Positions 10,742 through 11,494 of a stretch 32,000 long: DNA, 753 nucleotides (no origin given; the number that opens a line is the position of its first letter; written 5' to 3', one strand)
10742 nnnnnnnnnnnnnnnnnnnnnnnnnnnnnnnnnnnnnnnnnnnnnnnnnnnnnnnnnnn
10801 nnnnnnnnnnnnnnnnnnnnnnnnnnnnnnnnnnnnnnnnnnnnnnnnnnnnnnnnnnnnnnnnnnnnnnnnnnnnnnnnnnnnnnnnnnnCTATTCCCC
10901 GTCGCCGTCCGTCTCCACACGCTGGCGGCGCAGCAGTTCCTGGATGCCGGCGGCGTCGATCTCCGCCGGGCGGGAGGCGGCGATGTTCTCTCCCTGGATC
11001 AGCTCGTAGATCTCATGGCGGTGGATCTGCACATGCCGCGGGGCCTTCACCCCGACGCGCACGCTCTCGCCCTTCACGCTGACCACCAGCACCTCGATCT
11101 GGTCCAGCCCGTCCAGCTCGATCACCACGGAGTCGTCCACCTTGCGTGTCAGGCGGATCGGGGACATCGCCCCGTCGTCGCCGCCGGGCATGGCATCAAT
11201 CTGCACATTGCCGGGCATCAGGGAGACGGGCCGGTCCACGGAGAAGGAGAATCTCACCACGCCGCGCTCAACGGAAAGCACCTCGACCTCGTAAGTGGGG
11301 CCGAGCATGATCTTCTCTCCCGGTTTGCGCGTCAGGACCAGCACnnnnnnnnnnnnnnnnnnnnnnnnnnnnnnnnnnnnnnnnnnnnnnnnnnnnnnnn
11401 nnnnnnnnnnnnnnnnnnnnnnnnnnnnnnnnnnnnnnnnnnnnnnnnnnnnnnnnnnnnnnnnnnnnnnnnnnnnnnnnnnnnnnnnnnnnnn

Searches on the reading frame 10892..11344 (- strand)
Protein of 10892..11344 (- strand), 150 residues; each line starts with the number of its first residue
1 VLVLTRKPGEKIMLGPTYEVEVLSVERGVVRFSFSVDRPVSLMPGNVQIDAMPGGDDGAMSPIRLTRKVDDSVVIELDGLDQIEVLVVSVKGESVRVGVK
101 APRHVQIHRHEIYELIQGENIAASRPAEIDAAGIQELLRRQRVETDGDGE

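Call 56: search_protein_families(library=pfam, proteins=[window:10892-11344:-], max_evalue=0.001)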
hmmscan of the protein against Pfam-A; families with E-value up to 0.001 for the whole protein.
window:10892-11344:- (150 aa): 1 family
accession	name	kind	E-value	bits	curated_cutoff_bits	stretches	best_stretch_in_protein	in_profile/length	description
PF02599.21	CsrA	-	6.9e-27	93.6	27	2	64-117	3-52/53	Global regulator protein family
